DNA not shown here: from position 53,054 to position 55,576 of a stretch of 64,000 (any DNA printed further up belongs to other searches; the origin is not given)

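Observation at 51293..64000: Gram-positive fructan utilisation locus with three GH32 enzymes and surface proteins built from a repeated CBM-like module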

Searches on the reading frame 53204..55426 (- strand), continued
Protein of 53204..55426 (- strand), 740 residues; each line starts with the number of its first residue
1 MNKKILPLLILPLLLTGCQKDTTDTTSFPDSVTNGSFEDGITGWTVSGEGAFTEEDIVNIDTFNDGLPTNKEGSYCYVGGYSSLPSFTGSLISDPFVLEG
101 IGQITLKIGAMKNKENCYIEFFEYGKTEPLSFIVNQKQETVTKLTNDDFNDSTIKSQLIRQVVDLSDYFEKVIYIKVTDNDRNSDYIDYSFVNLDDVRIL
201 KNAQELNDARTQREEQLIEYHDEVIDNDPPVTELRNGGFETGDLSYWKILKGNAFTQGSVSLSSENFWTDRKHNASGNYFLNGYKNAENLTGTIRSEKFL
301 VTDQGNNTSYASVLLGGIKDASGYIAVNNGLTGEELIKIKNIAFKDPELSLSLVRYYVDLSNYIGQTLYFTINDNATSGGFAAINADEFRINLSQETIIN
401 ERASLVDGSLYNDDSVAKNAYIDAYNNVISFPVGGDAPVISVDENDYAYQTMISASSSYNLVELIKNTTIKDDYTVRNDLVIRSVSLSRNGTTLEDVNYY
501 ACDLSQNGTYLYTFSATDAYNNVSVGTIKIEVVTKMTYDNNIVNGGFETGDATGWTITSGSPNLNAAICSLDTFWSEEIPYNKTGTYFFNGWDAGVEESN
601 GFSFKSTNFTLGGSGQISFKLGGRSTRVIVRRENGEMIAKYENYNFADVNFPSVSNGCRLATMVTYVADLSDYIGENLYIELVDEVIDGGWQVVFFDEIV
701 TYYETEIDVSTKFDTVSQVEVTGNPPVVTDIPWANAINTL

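Call 42: search_protein_families(library=pfam, proteins=[L057:1276-2436:+, L057:2436-3764:+, L057:5593-6528:+, L057:6536-7993:+, L057:7997-12520:+, L057:12564-15161:+, L057:15023-17677:+, L057:17664-19856:+, L057:20185-22584:+], max_evalue=0.001)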
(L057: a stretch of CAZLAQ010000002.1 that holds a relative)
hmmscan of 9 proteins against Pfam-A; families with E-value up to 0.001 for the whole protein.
L057:1276-2436:+ (387 aa): 1 family
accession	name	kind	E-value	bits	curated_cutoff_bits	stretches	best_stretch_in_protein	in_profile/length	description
PF04041.19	Glyco_hydro_130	-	1e-49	169.7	26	1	141-380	69-316/320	beta-1,4-mannooligosaccharide phosphorylase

L057:2436-3764:+ (443 aa): 1 family
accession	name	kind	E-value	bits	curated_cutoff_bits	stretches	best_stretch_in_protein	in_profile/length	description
PF13416.11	SBP_bac_8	-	2.7e-17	63.9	27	1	48-363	2-267/279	Bacterial extracellular solute-binding protein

L057:5593-6528:+ (312 aa): 1 family
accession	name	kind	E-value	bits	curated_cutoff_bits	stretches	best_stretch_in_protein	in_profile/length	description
PF08950.16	DUF1861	-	6e-95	318.2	28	1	24-308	6-295/296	Protein of unknown function (DUF1861)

L057:6536-7993:+ (486 aa): 0 families

L057:7997-12520:+ (1508 aa): 3 families
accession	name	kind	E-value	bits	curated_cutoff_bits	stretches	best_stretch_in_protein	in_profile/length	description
PF00149.33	Metallophos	-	2.2e-16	61.3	21.5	1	1232-1420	2-191/191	Calcineurin-like phosphoesterase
PF03442.20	CBM_X2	-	4.1e-13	49.6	28.9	1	654-713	16-72/83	Carbohydrate binding domain X2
PF16656.11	Pur_ac_phosph_N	-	5.5e-12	46.5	30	1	1125-1224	4-93/93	Purple acid Phosphatase, N-terminal domain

L057:12564-15161:+ (866 aa): 1 family
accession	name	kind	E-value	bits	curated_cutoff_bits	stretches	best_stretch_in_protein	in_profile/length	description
PF06824.17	Glyco_hydro_125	-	9e-102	341.5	23.4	2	558-855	116-412/414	Metal-independent alpha-mannosidase (GH125)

L057:15023-17677:+ (885 aa): 3 families
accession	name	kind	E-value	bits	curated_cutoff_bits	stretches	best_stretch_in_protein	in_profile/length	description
PF00754.31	F5_F8_type_C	-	2.3e-23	83.2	28.2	2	109-202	16-118/127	F5/8 type C domain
PF22633.2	F5_F8_type_C_2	-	7.6e-21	75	27.8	2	109-194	1-91/91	NedA-like, galactose-binding domain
PF04041.19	Glyco_hydro_130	-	1.3e-13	51.1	26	1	436-561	35-142/320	beta-1,4-mannooligosaccharide phosphorylase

L057:17664-19856:+ (731 aa): 1 family
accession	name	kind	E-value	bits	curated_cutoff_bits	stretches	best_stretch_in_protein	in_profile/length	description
PF07581.17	Glug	-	3.1e-05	24.5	20.5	0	587-608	1-23/28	The GLUG motif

L057:20185-22584:+ (800 aa): 1 family
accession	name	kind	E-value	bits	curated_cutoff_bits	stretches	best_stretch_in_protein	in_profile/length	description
PF18998.6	Flg_new_2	-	3.6e-06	27.3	23.6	1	260-318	7-71/73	Divergent InlB B-repeat domain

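Call 51: find_homologous_proteins(query=L046:9917-16606:+, max_evalue=1e-10)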
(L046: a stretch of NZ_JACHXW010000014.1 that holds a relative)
Query L046:9917-16606:+ (2230 aa): 309 proteins with E <= 1e-10 among 8000 candidates; the best 120 are listed.
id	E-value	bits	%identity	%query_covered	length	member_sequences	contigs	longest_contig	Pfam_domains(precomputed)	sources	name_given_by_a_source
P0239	0.0e+0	4900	95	100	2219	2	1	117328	PF08244.20,PF00251.27,PF13385.14,PF03646.21,PF00395.26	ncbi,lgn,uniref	ncbi:GH32 C-terminal domain-containing protein [Paenibacillus sp. 2TAB23]|uniref:S-layer homology do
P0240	0.0e+0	4323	83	100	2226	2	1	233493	PF08244.20,PF00251.27,PF13385.14,PF00395.26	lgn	-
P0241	0.0e+0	4256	81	100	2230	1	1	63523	PF08244.20,PF00932.26,PF00251.27,PF13385.14,PF00395.26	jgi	-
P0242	0.0e+0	3703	84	83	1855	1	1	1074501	PF08244.20,PF00251.27,PF13385.14,PF03646.21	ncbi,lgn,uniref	ncbi:GH32 C-terminal domain-containing protein [Cohnella sp. GCM10027633]|uniref:GH32 C-terminal dom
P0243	0.0e+0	3540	69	95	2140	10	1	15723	PF08244.20,PF00251.27,PF13385.14,PF00395.26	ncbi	ncbi:Levanase precursor [compost metagenome]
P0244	0.0e+0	3453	80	82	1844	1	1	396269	PF08244.20,PF00251.27,PF13385.14,PF00395.26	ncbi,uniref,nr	ncbi:GH32 C-terminal domain-containing protein [Paenibacillus soyae]|uniref:beta-fructofuranosidase 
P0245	0.0e+0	3397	70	91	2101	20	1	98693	PF08244.20,PF00251.27,PF13385.14,PF00395.26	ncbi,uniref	ncbi:GH32 C-terminal domain-containing protein [Paenibacillus phytohabitans]|uniref:GH32 C-terminal 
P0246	0.0e+0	3321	69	91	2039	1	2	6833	PF08244.20,PF00251.27,PF13385.14,PF00395.26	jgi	jgi:sucrose-6-phosphate hydrolase SacC (GH32 family)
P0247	0.0e+0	3201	80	74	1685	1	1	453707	PF08244.20,PF00251.27,PF13385.14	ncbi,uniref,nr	ncbi:GH32 C-terminal domain-containing protein [Paenibacillus harenae]|uniref:beta-fructofuranosidas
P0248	0.0e+0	3112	72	81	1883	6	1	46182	PF08244.20,PF00251.27,PF13385.14,PF00395.26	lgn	-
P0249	0.0e+0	3105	72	81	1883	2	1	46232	PF08244.20,PF00251.27,PF13385.14,PF00395.26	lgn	-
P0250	0.0e+0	3097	72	81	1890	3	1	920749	PF08244.20,PF00251.27,PF13385.14,PF00395.26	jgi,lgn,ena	-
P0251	0.0e+0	3096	71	82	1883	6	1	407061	PF08244.20,PF00251.27,PF13385.14,PF00395.26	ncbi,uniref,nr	ncbi:hypothetical protein POTG_01587 [Paenibacillus sp. oral taxon 786 str. D14]|uniref:S-layer homo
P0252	0.0e+0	3095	72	81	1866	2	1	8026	PF08244.20,PF00251.27,PF13385.14,PF00395.26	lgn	-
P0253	0.0e+0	3095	72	81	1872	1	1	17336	PF08244.20,PF00251.27,PF13385.14,PF00395.26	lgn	-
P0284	0.0e+0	2748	78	66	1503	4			PF08244.20,PF00251.27,PF13385.14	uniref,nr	uniref:beta-fructofuranosidase n=1 Tax=Niallia circulans TaxID=1397 RepID=O52973_NIACI|nr:cycloinulo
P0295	0.0e+0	2487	78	56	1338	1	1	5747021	PF08244.20,PF00251.27,PF13385.14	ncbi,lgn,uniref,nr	ncbi:GH32 C-terminal domain-containing protein [Paenibacillus polymyxa]|uniref:GH32 C-terminal domai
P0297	0.0e+0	2369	78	56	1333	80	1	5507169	PF08244.20,PF00251.27,PF13385.14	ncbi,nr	ncbi:cycloinulo-oligosaccharide fructanotransferase [Paenibacillus polymyxa]|nr:cycloinulo-oligosacc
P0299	0.0e+0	2357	77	56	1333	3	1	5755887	PF08244.20,PF00251.27,PF13385.14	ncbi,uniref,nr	ncbi:GH32 C-terminal domain-containing protein [Paenibacillus polymyxa]|uniref:GH32 C-terminal domai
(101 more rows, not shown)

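Call 58: list_cluster_members(proteins=[P0297, P0299, P0295, P0284])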
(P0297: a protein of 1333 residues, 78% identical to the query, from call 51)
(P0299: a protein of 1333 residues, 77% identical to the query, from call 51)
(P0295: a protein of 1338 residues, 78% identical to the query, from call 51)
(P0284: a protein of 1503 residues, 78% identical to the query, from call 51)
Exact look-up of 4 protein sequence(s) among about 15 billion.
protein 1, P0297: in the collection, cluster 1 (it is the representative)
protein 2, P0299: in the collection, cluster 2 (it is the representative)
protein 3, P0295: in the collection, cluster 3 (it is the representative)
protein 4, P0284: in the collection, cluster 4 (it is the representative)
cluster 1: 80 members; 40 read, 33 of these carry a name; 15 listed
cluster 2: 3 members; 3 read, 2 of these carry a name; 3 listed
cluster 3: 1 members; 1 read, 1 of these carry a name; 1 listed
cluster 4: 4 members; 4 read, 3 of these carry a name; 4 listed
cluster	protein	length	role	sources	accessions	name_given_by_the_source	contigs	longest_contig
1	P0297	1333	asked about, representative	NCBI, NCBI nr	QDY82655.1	cycloinulo-oligosaccharide fructanotransferase [Paenibacillus polymyxa]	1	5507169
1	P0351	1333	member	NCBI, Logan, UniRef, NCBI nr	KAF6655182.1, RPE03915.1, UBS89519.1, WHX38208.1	GH32 C-terminal domain-containing protein [Paenibacillus polymyxa] | GH32 C-terminal domain-containing protein n=1 Tax=Paenibacillus TaxID=44249 ... | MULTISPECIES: GH32 C-terminal domain-containing protein [Paenibacillus]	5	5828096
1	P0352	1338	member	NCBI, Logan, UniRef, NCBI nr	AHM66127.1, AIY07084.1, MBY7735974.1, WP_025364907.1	cycloinulo-oligosaccharide fructanotransferase [Paenibacillus polymyxa] | GH32 C-terminal domain-containing protein n=1 Tax=Paenibacillus polymyxa TaxID=1406 ... | GH32 C-terminal domain-containing protein [Paenibacillus polymyxa]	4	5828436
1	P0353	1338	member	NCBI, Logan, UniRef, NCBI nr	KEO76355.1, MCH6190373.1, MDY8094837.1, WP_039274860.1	GH32 C-terminal domain-containing protein [Paenibacillus polymyxa] | GH32 C-terminal domain-containing protein n=1 Tax=Paenibacillus polymyxa TaxID=1406 ...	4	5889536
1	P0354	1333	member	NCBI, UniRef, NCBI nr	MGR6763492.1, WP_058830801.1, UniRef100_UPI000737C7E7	GH32 C-terminal domain-containing protein [Paenibacillus polymyxa] | GH32 C-terminal domain-containing protein n=1 Tax=Paenibacillus TaxID=44249 ...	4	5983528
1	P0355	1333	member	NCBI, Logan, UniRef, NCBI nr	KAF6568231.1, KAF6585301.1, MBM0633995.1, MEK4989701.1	GH32 C-terminal domain-containing protein [Paenibacillus polymyxa] | beta-fructofuranosidase n=1 Tax=Paenibacillus polymyxa TaxID=1406 RepID=A0A8I1IWM9_PAEPO | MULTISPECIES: GH32 C-terminal domain-containing protein [Paenibacillus]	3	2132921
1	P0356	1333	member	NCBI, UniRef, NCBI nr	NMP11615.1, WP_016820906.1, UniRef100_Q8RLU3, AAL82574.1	GH32 C-terminal domain-containing protein [Paenibacillus polymyxa] | beta-fructofuranosidase n=1 Tax=Paenibacillus polymyxa TaxID=1406 RepID=Q8RLU3_PAEPO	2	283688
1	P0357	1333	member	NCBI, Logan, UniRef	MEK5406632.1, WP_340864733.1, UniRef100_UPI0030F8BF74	GH32 C-terminal domain-containing protein [Paenibacillus sp. FSL W8-0439] | GH32 C-terminal domain-containing protein n=1 Tax=Paenibacillus sp. FSL W8-0439 ...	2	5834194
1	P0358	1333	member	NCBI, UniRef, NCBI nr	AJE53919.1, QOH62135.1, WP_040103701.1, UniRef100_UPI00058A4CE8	GH32 C-terminal domain-containing protein [Paenibacillus polymyxa] | GH32 C-terminal domain-containing protein n=1 Tax=Paenibacillus polymyxa TaxID=1406 ...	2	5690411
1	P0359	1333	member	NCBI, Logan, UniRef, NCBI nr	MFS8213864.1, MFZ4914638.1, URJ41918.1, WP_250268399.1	GH32 C-terminal domain-containing protein [Paenibacillus polymyxa] | GH32 C-terminal domain-containing protein n=1 Tax=Paenibacillus TaxID=44249 ...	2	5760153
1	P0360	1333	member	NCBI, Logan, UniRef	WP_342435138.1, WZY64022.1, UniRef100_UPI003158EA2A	GH32 C-terminal domain-containing protein [Paenibacillus sp. FSL H7-0442] | GH32 C-terminal domain-containing protein n=1 Tax=Paenibacillus sp. FSL H7-0442 ...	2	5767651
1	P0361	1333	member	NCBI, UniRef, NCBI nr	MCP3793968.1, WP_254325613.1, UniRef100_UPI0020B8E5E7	GH32 C-terminal domain-containing protein [Paenibacillus sp. CH40] | GH32 C-terminal domain-containing protein n=1 Tax=Paenibacillus sp. CH40 TaxID=2962045 ...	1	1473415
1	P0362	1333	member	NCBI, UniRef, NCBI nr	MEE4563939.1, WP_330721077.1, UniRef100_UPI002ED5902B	GH32 C-terminal domain-containing protein [Paenibacillus polymyxa] | GH32 C-terminal domain-containing protein n=1 Tax=Paenibacillus polymyxa TaxID=1406 ...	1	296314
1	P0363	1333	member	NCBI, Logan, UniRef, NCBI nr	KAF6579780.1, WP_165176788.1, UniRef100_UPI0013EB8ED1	GH32 C-terminal domain-containing protein [Paenibacillus sp. EKM212P] | GH32 C-terminal domain-containing protein n=1 Tax=Paenibacillus sp. EKM212P TaxID=1683680 ...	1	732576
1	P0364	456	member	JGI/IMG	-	hypothetical protein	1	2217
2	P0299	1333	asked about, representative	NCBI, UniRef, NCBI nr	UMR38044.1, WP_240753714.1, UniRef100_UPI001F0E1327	GH32 C-terminal domain-containing protein [Paenibacillus polymyxa] | GH32 C-terminal domain-containing protein n=1 Tax=Paenibacillus polymyxa TaxID=1406 ...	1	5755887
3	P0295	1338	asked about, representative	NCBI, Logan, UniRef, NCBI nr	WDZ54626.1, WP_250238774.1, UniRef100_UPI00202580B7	GH32 C-terminal domain-containing protein [Paenibacillus polymyxa] | GH32 C-terminal domain-containing protein n=1 Tax=Paenibacillus polymyxa TaxID=1406 ...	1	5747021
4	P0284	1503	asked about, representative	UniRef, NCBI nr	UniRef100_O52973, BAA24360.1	beta-fructofuranosidase n=1 Tax=Niallia circulans TaxID=1397 RepID=O52973_NIACI | cycloinulo-oligosaccharide fructanotransferase [Niallia circulans]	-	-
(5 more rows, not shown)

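Call 74: predict_structure(alignment_id=A5)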
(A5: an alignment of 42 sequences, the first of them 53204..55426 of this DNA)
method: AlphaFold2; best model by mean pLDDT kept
length: 740 residues; sequences in the alignment: 42
mean_pLDDT: 89.9   pTM: 0.54
mean pLDDT of the five models: 89.9, 89.4, 89.2, 89.1, 88.8
residues with pLDDT >= 90: 519; 70-90: 189; 50-70: 8; < 50: 24
segments of 3 or more residues with pLDDT < 50: 1-24
pLDDT, mean of each block of 10 residues (from residue 1): 39 42 65 93 91 92 87 93 80 95 95 93 96 90 92 87 95 96 80 95 93 85 75 95 89 85 89 93 87 93 95 91 92 93 88 95 97 82 93 95 89 87 90 91 94 89 91 88 95 93 93 95 96 88 95 93 93 90 95 89 96 97 97 93 95 92 97 95 91 95 96 91 85 96
secondary structure, 60 per line:
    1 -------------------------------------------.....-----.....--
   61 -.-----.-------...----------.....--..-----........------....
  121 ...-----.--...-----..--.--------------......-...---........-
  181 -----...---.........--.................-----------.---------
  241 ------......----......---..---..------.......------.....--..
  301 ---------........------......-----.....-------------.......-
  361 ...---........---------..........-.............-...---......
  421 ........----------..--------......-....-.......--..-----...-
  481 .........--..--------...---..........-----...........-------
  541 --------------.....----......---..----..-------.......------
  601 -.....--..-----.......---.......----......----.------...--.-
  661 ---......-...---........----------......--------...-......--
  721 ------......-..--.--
elements in order (helices of 4 or more, strands of 3 or more residues): E44-48 E76-78 E89-93 E103-110 E117-123 E132-134 E159-164 E172-179 E192-200 H203-219 E247-252 E260-262 E279-282 E292-296 E310-317 E324-329 E335-339 E353-359 E367-374 E384-393 H395-407 H415-428 E449-454 E456-459 H461-467 E481-489 E502-504 E508-517 E523-533 E555-559 H564-567 E588-590 H591-594 E602-606 E616-622 E626-632 E637-642 E664-669 E677-684 E695-700 E713-718 E727-732

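Call 76: fold_search(model_id=the predicted structure, library=pdb)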
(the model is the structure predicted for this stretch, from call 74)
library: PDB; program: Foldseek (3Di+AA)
matches with E <= 10: 1742; with E <= 0.001: 110
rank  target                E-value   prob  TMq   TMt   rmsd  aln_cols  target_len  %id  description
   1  5b4x_A                3.3e-12  1.00  0.16  0.17  22.9       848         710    9  Crystal structure of the ApoER2 ectodomain in complex with the Reelin R56 fragment (released 2017-04-26)
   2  5b4x_C                3.0e-11  1.00  0.16  0.16  22.9       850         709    8  Crystal structure of the ApoER2 ectodomain in complex with the Reelin R56 fragment (released 2017-04-26)
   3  3a7q_A                7.8e-11  1.00  0.16  0.17  23.8       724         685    8  Structural basis for specific recognition of reelin by its receptors (released 2010-03-23)
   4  6a48                  1.4e-10  1.00  0.15  0.17  28.6       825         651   10  Crystal structure of reelin N-terminal region (released 2019-06-19)
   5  2e26_A                2.1e-10  1.00  0.18  0.18  21.5       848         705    9  Crystal structure of two repeat fragment of reelin (released 2007-05-22)
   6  7js4                  4.1e-10  1.00  0.12  0.10  21.1       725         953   13  The structure of the M60 catalytic domain with the CBM51-1 and CBM51-2 domains from Clostridium perfringens ZmpB (released 2021-02-03)
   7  5x7o_A                5.7e-10  1.00  0.12  0.08  30.1       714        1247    9  Crystal structure of Paenibacillus sp. 598K alpha-1,6-glucosyltransferase (released 2017-07-26)
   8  4w8j                  1.4e-09  1.00  0.13  0.10  20.4       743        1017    9  Structure of the full-length insecticidal protein Cry1Ac reveals intriguing details of toxin packaging into in vivo form (released 2014-09-17)
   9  6qfk_A                8.3e-09  1.00  0.16  0.10  16.6       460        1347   12  EngBF DARPin Fusion 4b G10 (released 2019-11-06)
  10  6sh9_B                3.0e-08  1.00  0.15  0.09  18.7       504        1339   13  EngBF DARPin Fusion 4b D12 (released 2019-11-06)
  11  6qep                  4.8e-08  1.00  0.15  0.10  18.8       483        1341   12  EngBF DARPin Fusion 4b H14 (released 2019-11-06)
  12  8zj4_A                7.9e-08  1.00  0.20  0.23  17.0       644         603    8  trypsinogen-EP-N619A (released 2025-05-21)
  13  8ziy_A                1.1e-07  1.00  0.20  0.23  17.3       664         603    8  trypsinogen-EP-E574A (released 2025-05-21)
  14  8zi4_A                1.8e-07  1.00  0.19  0.22  16.6       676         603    7  Cryo-EM structure of wtEP-trypsinogen (released 2025-05-21)
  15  7lyu_B                2.6e-07  1.00  0.17  0.31  15.0       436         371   10  Reelin repeat 8 (released 2022-06-15)
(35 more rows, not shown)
